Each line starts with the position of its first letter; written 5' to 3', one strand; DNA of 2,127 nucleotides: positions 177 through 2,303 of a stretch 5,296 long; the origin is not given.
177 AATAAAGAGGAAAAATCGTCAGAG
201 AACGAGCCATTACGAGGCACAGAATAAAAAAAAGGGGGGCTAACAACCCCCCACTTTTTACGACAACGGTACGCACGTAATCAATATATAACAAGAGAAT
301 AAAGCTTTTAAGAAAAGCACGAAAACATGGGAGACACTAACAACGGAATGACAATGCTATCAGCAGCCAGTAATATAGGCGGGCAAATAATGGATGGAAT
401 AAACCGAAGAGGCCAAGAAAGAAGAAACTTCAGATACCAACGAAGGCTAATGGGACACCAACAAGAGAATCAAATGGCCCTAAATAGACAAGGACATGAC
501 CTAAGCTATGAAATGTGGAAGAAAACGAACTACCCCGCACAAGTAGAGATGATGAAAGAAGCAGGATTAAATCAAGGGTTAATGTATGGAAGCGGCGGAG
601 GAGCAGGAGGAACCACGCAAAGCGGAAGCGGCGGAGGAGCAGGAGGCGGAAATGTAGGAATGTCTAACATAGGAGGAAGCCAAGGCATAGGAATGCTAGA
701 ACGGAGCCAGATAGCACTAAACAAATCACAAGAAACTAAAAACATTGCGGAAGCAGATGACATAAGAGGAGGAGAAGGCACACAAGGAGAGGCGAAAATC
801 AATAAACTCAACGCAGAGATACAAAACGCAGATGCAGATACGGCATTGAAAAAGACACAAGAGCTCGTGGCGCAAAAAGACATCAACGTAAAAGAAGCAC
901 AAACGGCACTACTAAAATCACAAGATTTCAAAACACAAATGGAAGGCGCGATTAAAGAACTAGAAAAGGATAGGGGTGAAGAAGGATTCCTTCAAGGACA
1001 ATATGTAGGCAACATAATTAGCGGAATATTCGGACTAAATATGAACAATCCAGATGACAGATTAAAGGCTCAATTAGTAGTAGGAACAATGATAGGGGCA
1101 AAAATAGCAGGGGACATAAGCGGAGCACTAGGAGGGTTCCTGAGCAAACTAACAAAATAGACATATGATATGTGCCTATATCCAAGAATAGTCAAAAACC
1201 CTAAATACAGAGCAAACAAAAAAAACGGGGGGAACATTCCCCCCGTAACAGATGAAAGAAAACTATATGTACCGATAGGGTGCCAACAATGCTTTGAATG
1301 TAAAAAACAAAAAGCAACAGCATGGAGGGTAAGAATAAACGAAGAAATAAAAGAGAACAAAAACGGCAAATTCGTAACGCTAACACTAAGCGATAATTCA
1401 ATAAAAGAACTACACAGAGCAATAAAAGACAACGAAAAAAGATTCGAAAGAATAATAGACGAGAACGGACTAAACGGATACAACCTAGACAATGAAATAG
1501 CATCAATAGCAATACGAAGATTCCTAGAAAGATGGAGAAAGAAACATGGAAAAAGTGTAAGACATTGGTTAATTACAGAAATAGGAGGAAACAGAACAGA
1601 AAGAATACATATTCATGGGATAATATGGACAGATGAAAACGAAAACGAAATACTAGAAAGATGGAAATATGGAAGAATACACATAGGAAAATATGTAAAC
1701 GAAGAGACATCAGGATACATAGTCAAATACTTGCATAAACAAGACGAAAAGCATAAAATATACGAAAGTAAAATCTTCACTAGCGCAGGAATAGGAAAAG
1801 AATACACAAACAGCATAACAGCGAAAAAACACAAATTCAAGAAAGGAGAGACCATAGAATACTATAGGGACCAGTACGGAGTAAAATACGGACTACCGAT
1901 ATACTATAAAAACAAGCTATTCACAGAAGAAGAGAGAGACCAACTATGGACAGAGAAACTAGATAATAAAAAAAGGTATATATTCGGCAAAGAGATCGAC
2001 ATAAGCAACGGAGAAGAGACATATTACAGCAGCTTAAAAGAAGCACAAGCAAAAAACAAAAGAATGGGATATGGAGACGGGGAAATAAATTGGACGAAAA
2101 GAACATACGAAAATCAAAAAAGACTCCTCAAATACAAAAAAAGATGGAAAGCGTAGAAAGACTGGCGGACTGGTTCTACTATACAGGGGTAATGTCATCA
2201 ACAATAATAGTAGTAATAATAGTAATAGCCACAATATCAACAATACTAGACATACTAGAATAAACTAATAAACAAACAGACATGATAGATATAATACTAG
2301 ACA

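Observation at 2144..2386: Two tandem mini-ORFs encoding hydrophobic peptides downstream of Rep - candidate lysis or membrane module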

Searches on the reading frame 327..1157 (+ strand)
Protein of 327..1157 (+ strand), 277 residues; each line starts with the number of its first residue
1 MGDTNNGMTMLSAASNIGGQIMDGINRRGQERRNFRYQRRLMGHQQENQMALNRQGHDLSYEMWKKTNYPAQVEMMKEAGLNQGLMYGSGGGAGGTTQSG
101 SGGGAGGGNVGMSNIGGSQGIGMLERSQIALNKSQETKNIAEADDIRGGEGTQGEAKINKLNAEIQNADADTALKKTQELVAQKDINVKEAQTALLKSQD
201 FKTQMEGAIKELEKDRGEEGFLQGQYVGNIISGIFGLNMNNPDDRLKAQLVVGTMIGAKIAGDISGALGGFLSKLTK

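Call 35: search_protein_families(library=pfam, max_evalue=0.1, proteins=[window:327-1157:+])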
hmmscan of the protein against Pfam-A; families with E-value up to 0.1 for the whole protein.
window:327-1157:+ (277 aa): 0 families

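Call 36: search_protein_families(library=phrogs, max_evalue=0.1, proteins=[window:327-1157:+])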
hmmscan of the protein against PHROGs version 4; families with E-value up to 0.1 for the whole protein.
window:327-1157:+ (277 aa): 5 families
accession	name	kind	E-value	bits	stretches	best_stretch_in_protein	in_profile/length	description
phrog_8742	-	tail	1.5e-05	25.7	1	66-205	145-276/287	pilot protein for DNA ejection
phrog_8689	-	tail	0.0002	22.2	0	16-209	15-195/327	pilot protein for DNA ejection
phrog_35928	-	tail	0.0025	18.6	1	51-107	71-124/172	pilot protein for DNA ejection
phrog_29171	-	tail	0.0067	17.5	1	62-122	121-185/236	pilot protein for DNA ejection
phrog_31272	-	tail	0.0073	16.3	1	15-92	13-93/294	pilot protein for DNA ejection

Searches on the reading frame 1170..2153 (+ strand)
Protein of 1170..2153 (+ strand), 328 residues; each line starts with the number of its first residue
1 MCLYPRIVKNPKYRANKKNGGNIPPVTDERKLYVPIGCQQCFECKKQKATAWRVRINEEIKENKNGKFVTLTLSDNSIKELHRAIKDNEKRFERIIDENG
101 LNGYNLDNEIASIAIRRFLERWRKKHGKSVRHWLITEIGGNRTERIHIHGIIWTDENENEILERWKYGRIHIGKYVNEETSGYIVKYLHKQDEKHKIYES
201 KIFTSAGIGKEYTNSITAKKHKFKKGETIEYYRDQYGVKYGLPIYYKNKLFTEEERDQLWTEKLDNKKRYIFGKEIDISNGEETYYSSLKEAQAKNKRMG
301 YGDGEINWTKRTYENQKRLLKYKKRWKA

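Call 5: find_related_loci(query=window:1170-2153:+, collection=viral_contigs, flank=6000)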
Query window:1170-2153:+ (328 aa) in viral_contigs; peptide patterns used: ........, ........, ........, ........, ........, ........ (x = any residue, [..] = any of these).
21 stretches matched a pattern; 1 encode a relative of the query (tblastn E <= 1e-3); 1 distinct loci.
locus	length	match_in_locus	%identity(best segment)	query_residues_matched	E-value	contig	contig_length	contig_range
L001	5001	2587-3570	92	1-328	0e+0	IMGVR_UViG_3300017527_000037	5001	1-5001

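Call 6: search_dna_similar(query=window:1170-2153:+, collection=phages, mode=protein, max_rows=30)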
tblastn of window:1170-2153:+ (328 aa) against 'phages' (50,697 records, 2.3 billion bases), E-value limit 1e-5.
Records with a match: 604; places in all: 606; records where one place covers at least 80% of the query: 191.
Best place of each record, by identity: <60% 604.
By first word of the organism name: bajarodmic 225; Microviridae 139; Dulem 66; Microvirus 39; Dipodfec 27; Tortoise 20; Sigmofec 12; Blackfly 9; Antarctic 7; Capybara 7; and 16 more.
By host as written in the record: - 221; Peromyscus fraterculus 113; Ciona robusta 53; Varecia variegata 36; Homo sapiens 24; Gopherus morafkai 20; Dipodomys merriami 19; porcine 17; and 26 more.
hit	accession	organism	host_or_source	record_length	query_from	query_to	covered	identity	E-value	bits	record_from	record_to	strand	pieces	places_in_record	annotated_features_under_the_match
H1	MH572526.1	Microviridae sp.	Ciona robusta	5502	1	325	99%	56.9%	6e-112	362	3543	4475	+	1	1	replication initiator protein | DNA pilot protein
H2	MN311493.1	Antarctic microvirus TYR_006_V_SP_13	cryoconite holes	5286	1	323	98%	53.9%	6e-106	344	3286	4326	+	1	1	replication initiation protein | DNA pilot protein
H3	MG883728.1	Microviridae sp.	flamingo feces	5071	1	327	100%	53.1%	5e-105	342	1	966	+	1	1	putative VP4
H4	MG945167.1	Microviridae sp.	chicken feces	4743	1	320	98%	53.8%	2e-109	353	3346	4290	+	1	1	similar to VP4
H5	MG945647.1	Microviridae sp.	chicken feces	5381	1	322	98%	50.8%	2e-92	306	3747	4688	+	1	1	similar to VP2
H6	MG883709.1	Microviridae sp.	cattle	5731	1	327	100%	49.2%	2e-96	317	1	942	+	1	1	putative VP4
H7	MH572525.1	Microviridae sp.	Ciona robusta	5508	1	325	99%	47.7%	5e-90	299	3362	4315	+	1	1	replication initiator protein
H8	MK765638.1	Tortoise microvirus 85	Gopherus morafkai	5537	1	328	100%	46.1%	9e-92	304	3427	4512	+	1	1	replication initiation protein | DNA pilot protein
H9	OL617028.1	Flyfo microvirus Tbat2_116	Pteropus tonganus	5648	1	325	99%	46.5%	4e-88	293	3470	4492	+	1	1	replication initiator protein | DNA pilot protein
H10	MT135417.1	Microvirus sp.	porcine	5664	1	328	100%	45.3%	6e-89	296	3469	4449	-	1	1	replication initiator protein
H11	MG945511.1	Microviridae sp.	flamingo feces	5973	1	318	97%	44.6%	4e-78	265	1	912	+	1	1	similar to VP4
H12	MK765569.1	Tortoise microvirus 19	Gopherus morafkai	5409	1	322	98%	44.0%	2e-78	266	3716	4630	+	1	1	replication initiation protein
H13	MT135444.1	Microvirus sp.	porcine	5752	1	321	98%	43.5%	3e-76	259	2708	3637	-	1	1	putative VP4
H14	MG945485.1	Microviridae sp.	flamingo feces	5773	1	328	100%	42.5%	7e-79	267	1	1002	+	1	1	similar to VP4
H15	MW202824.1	Microviridae sp.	Manatee Spring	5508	1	325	99%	42.6%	4e-84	282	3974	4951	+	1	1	replication associated protein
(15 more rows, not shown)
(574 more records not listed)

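Call 8: get_annotated_region(hit=H1, flank=6000)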
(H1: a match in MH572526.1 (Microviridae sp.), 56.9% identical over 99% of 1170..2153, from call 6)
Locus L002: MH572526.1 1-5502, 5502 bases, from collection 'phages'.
description: Microviridae sp. isolate SD_HF_66, complete genome.
organism: Microviridae sp. (NCBI taxid 2202644)
taxonomy: Viruses; Monodnaviria; Sangervirae; Phixviricota; Malgrandaviricetes; Petitvirales; Microviridae
host: Ciona robusta; source: Ciona robusta intestinal tract; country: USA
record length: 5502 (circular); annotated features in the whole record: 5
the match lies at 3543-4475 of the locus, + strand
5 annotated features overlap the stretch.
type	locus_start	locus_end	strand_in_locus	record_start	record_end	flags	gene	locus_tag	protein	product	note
CDS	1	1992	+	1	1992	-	-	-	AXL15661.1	major capsid protein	similar to PHA00363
CDS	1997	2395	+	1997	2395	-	-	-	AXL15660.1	hypothetical protein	-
CDS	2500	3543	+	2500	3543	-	-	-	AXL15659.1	DNA pilot protein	similar to PHA00327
CDS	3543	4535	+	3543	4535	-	-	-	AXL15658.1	replication initiator protein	similar to PHA00330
CDS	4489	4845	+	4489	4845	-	-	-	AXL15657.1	hypothetical protein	-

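Call 9: get_annotated_region(hit=H2, flank=6000)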
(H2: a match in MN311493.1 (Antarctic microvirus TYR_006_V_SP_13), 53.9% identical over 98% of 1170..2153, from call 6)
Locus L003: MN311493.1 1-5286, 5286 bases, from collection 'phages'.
description: Antarctic microvirus TYR_006_V_SP_13, complete genome.
organism: Antarctic microvirus TYR_006_V_SP_13 (NCBI taxid 2664233)
taxonomy: Viruses; Monodnaviria; Sangervirae; Phixviricota; Malgrandaviricetes; Petitvirales; Microviridae; Microvirus
host: -; source: cryoconite holes; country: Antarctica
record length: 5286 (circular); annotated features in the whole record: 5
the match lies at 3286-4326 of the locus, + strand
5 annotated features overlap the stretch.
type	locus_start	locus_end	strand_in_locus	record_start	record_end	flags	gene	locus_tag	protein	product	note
CDS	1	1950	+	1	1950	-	-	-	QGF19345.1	major capsid protein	similar to PHA00363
CDS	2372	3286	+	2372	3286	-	-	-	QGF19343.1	DNA pilot protein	similar to PHA00327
CDS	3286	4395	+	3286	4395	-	-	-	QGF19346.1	replication initiation protein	similar to PHA00330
CDS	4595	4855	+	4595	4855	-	-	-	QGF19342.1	hypothetical protein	-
CDS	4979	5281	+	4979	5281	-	-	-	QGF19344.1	hypothetical protein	-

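Call 10: get_annotated_region(hit=H3, flank=6000)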
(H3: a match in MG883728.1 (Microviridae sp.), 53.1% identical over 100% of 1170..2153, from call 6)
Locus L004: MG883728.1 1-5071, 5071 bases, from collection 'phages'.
description: Microviridae sp. isolate Flamingo05, partial genome.
organism: Microviridae sp. (NCBI taxid 2202644)
taxonomy: Viruses; Monodnaviria; Sangervirae; Phixviricota; Malgrandaviricetes; Petitvirales; Microviridae
host: -; source: flamingo feces; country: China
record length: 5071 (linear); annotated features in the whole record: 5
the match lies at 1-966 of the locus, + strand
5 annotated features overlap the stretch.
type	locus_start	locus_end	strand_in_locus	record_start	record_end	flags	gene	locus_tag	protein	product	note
CDS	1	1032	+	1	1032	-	-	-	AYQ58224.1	putative VP4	-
CDS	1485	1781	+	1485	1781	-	-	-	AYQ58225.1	putative VP3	-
CDS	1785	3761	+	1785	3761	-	-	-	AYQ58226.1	putative VP1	-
CDS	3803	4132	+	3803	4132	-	-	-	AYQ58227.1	hypothetical protein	-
CDS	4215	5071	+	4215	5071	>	-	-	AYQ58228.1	putative VP2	-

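Call 11: get_annotated_region(hit=H4, flank=6000)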
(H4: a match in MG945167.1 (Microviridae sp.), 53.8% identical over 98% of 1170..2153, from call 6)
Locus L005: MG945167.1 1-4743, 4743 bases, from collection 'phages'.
description: UNVERIFIED: Microviridae sp. isolate 380-1612, partial genome.
organism: Microviridae sp. (NCBI taxid 2202644)
taxonomy: Viruses; Monodnaviria; Sangervirae; Phixviricota; Malgrandaviricetes; Petitvirales; Microviridae
host: -; source: chicken feces; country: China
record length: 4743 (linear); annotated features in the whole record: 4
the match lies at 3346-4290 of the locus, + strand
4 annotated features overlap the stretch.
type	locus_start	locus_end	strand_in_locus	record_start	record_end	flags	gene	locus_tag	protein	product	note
misc_feature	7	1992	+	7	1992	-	-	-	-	-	similar to VP1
misc_feature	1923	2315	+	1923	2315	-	-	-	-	-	similar to hypothetical protein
misc_feature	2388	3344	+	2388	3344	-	-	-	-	-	similar to VP2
misc_feature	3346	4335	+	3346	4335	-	-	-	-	-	similar to VP4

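Call 28: find_homologous_proteins(query=window:1170-2153:+, max_evalue=1e-40)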
Query window:1170-2153:+ (328 aa): 2551 proteins with E <= 1e-40 among 3723 candidates; the best 120 are listed.
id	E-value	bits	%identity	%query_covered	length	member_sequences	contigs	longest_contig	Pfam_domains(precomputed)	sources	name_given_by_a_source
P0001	3.0e-219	745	100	100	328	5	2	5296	PF23343.3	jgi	-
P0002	6.0e-120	419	59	98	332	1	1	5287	PF23343.3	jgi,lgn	-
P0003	2.3e-119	417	58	99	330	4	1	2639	PF23343.3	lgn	-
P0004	1.6e-117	411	61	99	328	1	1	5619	PF23343.3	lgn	-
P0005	4.8e-116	406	58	97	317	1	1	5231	PF23343.3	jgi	jgi:hypothetical protein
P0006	7.7e-115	402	57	99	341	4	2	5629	PF23343.3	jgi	jgi:hypothetical protein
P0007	2.7e-114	400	49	99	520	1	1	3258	PF23343.3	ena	-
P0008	3.3e-114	400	57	99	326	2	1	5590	PF23343.3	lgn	-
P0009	4.2e-114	400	58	99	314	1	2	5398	PF23343.3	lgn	-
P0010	4.9e-114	399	58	99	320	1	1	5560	PF23343.3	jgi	jgi:hypothetical protein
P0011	1.7e-113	398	56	99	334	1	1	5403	PF23343.3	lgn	-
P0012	2.8e-113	397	56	99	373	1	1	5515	PF23343.3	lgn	-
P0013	4.0e-113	396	58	99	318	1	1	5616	PF23343.3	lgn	-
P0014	6.8e-113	396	55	94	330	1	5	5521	PF23343.3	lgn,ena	-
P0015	7.4e-113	396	59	98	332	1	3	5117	PF23343.3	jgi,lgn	-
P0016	8.1e-113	395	59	98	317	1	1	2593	PF23343.3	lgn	-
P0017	1.6e-112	394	58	100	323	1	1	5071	PF23343.3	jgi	-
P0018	2.3e-112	394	55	98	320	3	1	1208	PF23343.3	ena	-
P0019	2.3e-112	394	59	98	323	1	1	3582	PF23343.3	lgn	-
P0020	7.1e-112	392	58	94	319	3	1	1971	PF23343.3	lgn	-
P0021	1.0e-111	392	58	100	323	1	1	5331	PF23343.3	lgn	-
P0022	1.0e-111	392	54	100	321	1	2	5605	PF23343.3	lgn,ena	-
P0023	2.2e-111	391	59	100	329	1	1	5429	PF23343.3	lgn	-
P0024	2.2e-111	391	59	99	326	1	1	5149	PF23343.3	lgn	-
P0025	2.5e-111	390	58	100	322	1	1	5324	PF23343.3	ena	-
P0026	2.9e-111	390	57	98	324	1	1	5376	PF23343.3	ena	-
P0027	4.7e-111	390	57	99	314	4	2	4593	PF23343.3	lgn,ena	-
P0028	5.8e-111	389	55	98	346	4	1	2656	PF23343.3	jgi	-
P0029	6.1e-111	389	55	99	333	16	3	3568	PF23343.3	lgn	-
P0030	8.4e-111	389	58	98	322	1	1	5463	PF23343.3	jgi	jgi:hypothetical protein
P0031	1.3e-110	388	57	100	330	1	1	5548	PF23343.3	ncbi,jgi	jgi:hypothetical protein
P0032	1.5e-110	388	57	100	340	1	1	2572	PF23343.3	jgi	-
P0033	1.7e-110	388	53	99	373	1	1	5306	PF23343.3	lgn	-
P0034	1.8e-110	388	52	99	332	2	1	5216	PF23343.3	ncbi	-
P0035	2.7e-110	387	57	100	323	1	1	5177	PF23343.3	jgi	-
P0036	3.1e-110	387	53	98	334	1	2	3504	PF23343.3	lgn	-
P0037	4.2e-110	386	58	97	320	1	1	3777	PF23343.3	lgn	-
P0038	4.6e-110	386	58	99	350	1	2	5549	PF23343.3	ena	-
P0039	7.1e-110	386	57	99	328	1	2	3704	PF23343.3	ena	-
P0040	1.0e-109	385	57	99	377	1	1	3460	PF23343.3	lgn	-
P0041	1.2e-109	385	55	99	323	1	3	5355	PF23343.3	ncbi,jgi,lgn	jgi:hypothetical protein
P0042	1.4e-109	385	52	99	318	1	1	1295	PF23343.3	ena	-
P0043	1.5e-109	385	58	99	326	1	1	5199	PF23343.3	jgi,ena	jgi:hypothetical protein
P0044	1.7e-109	384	58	100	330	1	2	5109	PF23343.3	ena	-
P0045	1.7e-109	384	58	98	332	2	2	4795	PF23343.3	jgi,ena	jgi:hypothetical protein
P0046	2.2e-109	384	54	98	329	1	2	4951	PF23343.3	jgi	-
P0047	2.5e-109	384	56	95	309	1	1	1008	PF23343.3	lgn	-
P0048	2.7e-109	384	55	98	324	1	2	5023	PF23343.3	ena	-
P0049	3.1e-109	384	55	99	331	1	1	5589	PF23343.3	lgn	-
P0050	3.5e-109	383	54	99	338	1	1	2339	PF23343.3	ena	-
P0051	3.7e-109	383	56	98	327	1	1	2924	PF23343.3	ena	-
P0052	3.8e-109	383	56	99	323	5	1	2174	PF23343.3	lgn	-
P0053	3.8e-109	383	54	98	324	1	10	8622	PF23343.3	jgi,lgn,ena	-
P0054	5.1e-109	383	55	98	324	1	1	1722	PF23343.3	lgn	-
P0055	5.6e-109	383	57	100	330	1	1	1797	PF23343.3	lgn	-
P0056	5.9e-109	383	56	98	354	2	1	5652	PF23343.3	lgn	-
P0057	6.2e-109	383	54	99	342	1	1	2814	PF23343.3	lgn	-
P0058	6.6e-109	383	55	99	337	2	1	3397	PF23343.3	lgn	-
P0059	8.0e-109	382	57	100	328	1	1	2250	PF23343.3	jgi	-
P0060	8.7e-109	382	53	99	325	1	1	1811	PF23343.3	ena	-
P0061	8.8e-109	382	54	98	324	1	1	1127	PF23343.3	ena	-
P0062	9.2e-109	382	53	99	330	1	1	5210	PF23343.3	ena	-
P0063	9.6e-109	382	57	100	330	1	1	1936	PF23343.3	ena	-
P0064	1.0e-108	382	54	98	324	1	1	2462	PF23343.3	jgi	-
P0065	1.0e-108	382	57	99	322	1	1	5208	PF23343.3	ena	-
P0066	1.1e-108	382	57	100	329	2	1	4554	PF23343.3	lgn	-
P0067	1.1e-108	382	57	98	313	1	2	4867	PF23343.3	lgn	-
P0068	1.3e-108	382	53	100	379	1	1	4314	PF23343.3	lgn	-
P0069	1.3e-108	382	54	99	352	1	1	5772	PF23343.3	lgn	-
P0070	1.5e-108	381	55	98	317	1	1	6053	PF23343.3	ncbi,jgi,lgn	-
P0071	1.5e-108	381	53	99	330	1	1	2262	PF23343.3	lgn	-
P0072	1.6e-108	381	57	99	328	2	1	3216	PF23343.3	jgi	-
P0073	2.2e-108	381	55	98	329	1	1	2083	PF23343.3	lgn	-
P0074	2.2e-108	381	56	97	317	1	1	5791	PF23343.3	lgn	-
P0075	2.4e-108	381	55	99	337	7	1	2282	PF23343.3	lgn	-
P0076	2.4e-108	381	57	98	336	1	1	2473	PF23343.3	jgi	-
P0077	2.5e-108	381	54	98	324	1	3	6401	PF23343.3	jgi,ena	-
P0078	2.5e-108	381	54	98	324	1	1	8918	PF23343.3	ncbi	-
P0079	2.6e-108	381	54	98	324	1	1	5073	PF23343.3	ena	-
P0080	2.6e-108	381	54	98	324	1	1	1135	PF23343.3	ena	-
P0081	2.8e-108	380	54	98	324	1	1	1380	PF23343.3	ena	-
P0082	3.2e-108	380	57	98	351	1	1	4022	PF23343.3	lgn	-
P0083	3.4e-108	380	56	100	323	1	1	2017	PF23343.3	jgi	-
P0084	4.9e-108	380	57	100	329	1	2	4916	PF23343.3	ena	-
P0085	4.9e-108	380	53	99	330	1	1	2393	PF23343.3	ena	-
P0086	5.4e-108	380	57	100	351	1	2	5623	PF23343.3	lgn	-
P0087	5.5e-108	379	58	98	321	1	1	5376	PF23343.3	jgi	-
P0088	6.0e-108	379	56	98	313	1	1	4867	PF23343.3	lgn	-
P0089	6.1e-108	379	55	100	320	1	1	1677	PF23343.3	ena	-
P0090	6.2e-108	379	56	98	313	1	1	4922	PF23343.3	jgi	-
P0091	6.4e-108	379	53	98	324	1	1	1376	PF23343.3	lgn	-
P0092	6.5e-108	379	57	98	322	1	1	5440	PF23343.3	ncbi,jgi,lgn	jgi:hypothetical protein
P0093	6.9e-108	379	59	100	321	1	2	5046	PF23343.3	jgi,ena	jgi:hypothetical protein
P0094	7.2e-108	379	56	100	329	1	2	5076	PF23343.3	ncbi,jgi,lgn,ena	jgi:hypothetical protein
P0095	7.2e-108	379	56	99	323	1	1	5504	PF23343.3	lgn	-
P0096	7.3e-108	379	54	99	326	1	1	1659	PF23343.3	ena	-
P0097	7.8e-108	379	57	100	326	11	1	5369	PF23343.3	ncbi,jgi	jgi:hypothetical protein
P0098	8.9e-108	379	52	98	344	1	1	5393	PF23343.3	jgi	jgi:hypothetical protein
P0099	1.1e-107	379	58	99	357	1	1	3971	PF23343.3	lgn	-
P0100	1.1e-107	379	51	98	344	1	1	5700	PF23343.3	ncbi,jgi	-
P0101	1.1e-107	379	55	94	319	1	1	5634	PF23343.3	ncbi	-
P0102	1.2e-107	378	56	100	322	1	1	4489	PF23343.3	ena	-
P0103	1.3e-107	378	53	99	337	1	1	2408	PF23343.3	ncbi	-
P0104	1.6e-107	378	55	100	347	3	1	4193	PF23343.3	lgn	-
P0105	1.7e-107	378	54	98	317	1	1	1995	PF23343.3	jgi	jgi:hypothetical protein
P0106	1.8e-107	378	53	98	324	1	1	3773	PF23343.3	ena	-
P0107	1.9e-107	378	56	98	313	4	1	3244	PF23343.3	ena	-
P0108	1.9e-107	378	54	99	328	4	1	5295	PF23343.3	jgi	-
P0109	2.1e-107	378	53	99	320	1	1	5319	PF23343.3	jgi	jgi:hypothetical protein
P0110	2.2e-107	378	53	98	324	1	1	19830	PF23343.3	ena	-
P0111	2.3e-107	377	59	98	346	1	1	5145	PF23343.3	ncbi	-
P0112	2.4e-107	377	56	98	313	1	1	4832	PF23343.3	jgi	jgi:hypothetical protein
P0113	2.6e-107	377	53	99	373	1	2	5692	PF23343.3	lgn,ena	-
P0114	2.7e-107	377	54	98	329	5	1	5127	PF23343.3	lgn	-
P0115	2.8e-107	377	57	94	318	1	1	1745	PF23343.3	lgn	-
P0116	2.9e-107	377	54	99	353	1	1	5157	PF23343.3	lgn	-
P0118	3.1e-107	377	53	99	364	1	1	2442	PF23343.3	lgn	-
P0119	3.4e-107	377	53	99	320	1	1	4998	PF23343.3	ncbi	-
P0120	3.4e-107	377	56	100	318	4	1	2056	PF23343.3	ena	-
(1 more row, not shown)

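Call 30: find_related_loci(query=A2, collection=metagenome_contigs, flank=6000)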
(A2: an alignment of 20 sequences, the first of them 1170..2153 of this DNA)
Query A2 (328 aa) in metagenome_contigs; peptide patterns used: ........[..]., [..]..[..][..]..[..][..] (x = any residue, [..] = any of these).
600 stretches matched a pattern (row limit reached: there are more); 412 encode a relative of the query (tblastn E <= 1e-3); the best 80 are kept; 80 distinct loci.
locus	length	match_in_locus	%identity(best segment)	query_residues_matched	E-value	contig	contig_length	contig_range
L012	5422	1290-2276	58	1-327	4e-124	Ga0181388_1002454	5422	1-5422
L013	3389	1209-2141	56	1-325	2e-122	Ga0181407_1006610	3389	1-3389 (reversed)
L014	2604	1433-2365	55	1-325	5e-124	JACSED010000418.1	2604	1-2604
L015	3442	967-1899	55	1-325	2e-121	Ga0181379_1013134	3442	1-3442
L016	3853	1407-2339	55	1-325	4e-120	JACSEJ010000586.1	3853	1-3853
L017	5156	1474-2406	54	1-325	2e-118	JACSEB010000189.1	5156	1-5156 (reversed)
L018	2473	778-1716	57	1-321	9e-124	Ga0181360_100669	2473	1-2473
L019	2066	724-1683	57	1-328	2e-124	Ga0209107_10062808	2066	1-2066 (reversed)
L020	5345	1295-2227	54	1-325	3e-117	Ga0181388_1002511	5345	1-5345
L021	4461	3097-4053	56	1-327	1e-117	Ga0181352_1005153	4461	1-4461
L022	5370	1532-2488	56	1-327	1e-116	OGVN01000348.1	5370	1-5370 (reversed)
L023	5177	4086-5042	57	1-327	6e-116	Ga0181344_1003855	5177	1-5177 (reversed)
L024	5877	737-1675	57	1-321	5e-116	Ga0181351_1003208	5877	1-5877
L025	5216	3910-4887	52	1-325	2e-115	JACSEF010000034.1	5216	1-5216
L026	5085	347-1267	54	1-321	2e-115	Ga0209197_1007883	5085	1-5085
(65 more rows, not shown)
